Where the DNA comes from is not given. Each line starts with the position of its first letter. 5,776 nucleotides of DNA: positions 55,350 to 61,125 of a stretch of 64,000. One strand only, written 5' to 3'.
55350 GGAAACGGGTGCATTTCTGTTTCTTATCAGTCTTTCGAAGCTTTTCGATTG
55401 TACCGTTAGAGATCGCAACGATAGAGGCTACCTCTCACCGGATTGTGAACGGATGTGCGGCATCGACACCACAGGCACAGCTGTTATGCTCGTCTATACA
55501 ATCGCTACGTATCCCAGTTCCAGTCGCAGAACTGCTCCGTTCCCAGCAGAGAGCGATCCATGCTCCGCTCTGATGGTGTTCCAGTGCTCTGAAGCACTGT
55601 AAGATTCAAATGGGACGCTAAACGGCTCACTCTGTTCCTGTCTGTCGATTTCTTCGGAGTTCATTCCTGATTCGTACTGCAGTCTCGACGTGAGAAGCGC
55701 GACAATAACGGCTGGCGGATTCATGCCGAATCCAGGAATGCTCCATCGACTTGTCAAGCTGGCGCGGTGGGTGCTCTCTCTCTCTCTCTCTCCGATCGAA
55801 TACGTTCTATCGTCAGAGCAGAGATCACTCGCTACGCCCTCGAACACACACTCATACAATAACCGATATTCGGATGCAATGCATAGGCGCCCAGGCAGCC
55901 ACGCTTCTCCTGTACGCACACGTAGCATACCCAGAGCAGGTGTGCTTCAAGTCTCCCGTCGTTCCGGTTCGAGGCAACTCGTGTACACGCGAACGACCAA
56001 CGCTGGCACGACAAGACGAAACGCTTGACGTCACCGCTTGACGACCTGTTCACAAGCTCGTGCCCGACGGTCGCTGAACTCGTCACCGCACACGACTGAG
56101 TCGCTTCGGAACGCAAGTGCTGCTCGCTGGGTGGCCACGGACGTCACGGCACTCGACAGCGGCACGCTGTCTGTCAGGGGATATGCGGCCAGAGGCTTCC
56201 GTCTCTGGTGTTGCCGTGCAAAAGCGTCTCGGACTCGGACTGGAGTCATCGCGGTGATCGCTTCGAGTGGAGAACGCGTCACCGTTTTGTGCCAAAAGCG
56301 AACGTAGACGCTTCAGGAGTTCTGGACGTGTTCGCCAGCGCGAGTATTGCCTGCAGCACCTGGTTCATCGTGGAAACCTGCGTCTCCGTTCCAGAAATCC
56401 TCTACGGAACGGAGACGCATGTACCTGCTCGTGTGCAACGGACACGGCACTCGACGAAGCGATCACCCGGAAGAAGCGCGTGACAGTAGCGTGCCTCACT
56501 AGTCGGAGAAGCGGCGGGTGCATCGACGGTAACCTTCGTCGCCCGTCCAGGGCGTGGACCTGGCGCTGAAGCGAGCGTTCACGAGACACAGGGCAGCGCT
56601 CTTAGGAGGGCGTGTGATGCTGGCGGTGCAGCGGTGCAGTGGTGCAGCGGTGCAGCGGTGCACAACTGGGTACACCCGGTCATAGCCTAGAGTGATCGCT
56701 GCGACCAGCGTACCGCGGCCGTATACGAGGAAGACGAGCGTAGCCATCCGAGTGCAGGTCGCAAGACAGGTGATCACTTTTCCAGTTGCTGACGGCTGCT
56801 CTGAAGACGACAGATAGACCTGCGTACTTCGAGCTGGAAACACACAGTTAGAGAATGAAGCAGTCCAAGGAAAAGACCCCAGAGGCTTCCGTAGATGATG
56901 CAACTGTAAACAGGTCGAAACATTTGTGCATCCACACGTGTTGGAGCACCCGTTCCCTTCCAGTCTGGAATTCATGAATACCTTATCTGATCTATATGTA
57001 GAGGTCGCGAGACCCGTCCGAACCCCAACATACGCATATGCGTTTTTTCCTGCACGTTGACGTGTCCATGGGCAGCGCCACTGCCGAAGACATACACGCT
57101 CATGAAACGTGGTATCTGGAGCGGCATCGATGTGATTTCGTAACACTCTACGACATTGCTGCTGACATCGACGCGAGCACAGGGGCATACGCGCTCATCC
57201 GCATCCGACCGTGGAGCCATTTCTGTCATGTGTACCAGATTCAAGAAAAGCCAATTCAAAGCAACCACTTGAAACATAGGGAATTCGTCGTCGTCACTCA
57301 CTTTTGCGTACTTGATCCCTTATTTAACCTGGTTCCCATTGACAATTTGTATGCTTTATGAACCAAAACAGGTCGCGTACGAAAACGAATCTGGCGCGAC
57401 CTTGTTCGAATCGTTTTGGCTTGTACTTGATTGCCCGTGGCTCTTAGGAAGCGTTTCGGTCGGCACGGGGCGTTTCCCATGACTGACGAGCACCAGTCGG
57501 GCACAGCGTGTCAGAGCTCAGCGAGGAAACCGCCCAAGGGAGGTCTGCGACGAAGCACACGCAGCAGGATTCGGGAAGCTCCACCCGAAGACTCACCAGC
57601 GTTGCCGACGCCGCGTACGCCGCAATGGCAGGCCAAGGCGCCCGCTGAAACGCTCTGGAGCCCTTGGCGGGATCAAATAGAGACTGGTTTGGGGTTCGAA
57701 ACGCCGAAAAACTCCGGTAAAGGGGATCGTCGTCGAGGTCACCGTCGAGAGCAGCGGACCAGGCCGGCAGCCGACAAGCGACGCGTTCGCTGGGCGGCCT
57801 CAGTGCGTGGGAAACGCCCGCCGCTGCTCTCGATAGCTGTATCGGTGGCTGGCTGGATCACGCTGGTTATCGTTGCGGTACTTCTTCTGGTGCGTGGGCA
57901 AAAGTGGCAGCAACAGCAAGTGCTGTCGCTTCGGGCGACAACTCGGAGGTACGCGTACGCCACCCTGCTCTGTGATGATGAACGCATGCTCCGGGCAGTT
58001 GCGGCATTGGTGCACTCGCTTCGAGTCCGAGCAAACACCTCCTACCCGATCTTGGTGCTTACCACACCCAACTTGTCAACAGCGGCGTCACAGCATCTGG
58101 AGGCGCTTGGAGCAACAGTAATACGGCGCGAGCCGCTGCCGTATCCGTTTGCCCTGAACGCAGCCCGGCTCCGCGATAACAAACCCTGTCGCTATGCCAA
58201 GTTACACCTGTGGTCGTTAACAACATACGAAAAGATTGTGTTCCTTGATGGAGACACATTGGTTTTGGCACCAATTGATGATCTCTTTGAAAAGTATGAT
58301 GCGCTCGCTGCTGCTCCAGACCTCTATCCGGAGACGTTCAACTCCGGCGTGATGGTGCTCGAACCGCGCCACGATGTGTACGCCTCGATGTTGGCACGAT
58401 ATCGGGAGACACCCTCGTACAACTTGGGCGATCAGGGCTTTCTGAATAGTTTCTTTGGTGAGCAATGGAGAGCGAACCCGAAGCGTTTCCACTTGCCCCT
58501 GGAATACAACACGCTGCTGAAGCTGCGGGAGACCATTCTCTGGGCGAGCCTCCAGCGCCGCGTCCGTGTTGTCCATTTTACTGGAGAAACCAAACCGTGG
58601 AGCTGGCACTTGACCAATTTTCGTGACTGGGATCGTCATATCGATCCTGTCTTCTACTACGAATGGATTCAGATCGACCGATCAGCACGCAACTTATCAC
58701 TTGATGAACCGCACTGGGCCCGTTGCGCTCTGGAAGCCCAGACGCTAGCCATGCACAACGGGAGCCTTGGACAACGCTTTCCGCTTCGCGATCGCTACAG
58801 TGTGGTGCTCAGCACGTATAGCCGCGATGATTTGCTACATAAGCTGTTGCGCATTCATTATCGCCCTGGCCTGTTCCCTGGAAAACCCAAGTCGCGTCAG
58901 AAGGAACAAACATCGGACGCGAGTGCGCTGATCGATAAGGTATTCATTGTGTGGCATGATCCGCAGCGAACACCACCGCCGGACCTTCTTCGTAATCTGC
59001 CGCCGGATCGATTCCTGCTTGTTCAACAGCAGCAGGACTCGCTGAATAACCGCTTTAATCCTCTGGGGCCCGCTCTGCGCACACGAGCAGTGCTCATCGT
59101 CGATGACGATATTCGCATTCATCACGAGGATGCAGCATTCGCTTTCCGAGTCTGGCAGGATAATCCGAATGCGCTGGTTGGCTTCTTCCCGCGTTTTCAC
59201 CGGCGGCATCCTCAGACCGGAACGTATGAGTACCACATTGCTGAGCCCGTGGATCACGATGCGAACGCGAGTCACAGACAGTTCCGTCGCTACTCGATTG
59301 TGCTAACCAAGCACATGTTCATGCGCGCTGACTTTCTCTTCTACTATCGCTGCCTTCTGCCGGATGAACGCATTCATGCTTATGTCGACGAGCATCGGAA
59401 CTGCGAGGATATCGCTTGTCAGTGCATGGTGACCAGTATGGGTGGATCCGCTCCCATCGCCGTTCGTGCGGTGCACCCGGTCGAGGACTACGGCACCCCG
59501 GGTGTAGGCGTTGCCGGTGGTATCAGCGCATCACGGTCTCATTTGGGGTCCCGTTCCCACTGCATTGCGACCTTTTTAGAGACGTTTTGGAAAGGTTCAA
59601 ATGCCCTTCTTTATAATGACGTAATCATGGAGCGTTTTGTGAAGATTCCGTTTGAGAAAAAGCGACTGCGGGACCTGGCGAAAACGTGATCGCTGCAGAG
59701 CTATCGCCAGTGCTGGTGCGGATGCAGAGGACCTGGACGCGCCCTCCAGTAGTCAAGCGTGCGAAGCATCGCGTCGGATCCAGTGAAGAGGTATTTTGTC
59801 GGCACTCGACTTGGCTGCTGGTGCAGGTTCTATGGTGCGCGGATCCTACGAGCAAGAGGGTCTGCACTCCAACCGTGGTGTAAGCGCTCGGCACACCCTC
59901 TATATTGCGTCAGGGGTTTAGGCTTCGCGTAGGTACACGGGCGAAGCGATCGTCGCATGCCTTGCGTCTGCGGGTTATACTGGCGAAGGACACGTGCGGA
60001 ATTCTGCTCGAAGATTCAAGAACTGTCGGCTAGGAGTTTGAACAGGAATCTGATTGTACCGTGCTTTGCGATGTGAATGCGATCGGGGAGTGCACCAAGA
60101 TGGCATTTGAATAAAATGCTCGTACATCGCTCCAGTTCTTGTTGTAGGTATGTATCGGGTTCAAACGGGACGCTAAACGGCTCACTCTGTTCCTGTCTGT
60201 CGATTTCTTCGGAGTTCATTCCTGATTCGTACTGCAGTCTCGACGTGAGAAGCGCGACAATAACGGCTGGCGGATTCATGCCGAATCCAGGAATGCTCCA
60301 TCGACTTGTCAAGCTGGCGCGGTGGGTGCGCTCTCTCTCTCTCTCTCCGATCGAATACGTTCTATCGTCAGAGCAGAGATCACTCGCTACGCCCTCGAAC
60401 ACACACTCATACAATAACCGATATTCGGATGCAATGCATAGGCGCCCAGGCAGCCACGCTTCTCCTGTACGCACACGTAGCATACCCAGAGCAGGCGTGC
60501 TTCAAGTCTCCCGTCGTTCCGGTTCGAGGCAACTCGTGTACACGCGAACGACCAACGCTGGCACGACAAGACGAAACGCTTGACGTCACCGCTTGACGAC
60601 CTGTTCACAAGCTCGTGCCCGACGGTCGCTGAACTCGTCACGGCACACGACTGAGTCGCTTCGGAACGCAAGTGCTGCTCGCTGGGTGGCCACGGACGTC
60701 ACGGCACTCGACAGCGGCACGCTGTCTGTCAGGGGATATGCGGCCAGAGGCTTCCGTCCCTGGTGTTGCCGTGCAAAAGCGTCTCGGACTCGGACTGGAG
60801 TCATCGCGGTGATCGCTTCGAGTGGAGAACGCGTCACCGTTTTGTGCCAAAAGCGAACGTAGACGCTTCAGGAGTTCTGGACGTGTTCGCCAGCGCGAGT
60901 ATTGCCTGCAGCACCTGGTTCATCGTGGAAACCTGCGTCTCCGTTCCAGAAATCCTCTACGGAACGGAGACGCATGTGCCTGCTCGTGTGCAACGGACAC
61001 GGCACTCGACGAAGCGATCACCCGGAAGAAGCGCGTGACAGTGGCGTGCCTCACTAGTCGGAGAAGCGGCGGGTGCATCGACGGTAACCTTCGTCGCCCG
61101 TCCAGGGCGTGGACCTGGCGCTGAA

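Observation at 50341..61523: Three near-identical 1.36-kb direct repeats bracket the FAAH-like amidase and the GT8-GT64 gene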

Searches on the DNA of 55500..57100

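Call 84: search_rna_families(source=window, start=55500, end=57100, threshold=evalue, max_evalue=1)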
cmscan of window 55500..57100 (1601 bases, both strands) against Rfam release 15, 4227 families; matches with E-value up to 1: 0.
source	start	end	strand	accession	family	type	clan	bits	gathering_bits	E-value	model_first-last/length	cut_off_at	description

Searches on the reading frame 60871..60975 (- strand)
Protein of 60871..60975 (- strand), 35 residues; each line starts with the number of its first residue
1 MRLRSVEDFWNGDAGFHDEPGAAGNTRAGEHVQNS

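Call 55: find_encoding_contigs(protein=window:60871-60975:-, flank=10000, max_places=10)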
Protein seq(35 aa) (35 aa): 7 contigs read that carry it; 7 places shown.
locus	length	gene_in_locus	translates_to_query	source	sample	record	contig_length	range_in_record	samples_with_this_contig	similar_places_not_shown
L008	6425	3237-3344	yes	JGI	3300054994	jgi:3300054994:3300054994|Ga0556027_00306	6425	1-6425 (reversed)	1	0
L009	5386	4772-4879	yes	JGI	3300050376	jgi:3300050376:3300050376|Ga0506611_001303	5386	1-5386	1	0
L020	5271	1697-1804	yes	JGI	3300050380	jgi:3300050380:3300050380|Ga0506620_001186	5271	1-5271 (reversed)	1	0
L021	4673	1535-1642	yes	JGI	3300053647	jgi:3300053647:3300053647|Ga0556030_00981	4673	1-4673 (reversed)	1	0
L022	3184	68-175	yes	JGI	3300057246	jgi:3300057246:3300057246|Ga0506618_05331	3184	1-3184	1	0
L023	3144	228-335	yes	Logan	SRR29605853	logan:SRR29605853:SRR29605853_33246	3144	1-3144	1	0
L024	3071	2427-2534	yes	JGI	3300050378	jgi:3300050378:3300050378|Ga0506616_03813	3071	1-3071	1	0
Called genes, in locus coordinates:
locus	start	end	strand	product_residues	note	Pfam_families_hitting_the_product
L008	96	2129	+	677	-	PF01425:Amidase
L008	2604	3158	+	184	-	-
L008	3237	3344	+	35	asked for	-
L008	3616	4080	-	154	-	-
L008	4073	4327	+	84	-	-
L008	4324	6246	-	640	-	PF13667:ThiC-associated, PF01964:ThiC_Rad_SAM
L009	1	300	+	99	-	?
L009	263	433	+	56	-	-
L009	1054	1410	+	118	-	-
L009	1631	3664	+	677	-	PF01425:Amidase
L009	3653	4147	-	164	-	-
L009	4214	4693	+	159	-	-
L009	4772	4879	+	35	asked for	-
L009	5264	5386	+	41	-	?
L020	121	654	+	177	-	PF08561:Ribosomal_L37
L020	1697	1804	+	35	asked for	-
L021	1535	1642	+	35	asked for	-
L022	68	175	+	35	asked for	-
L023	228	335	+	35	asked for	-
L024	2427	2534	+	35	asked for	-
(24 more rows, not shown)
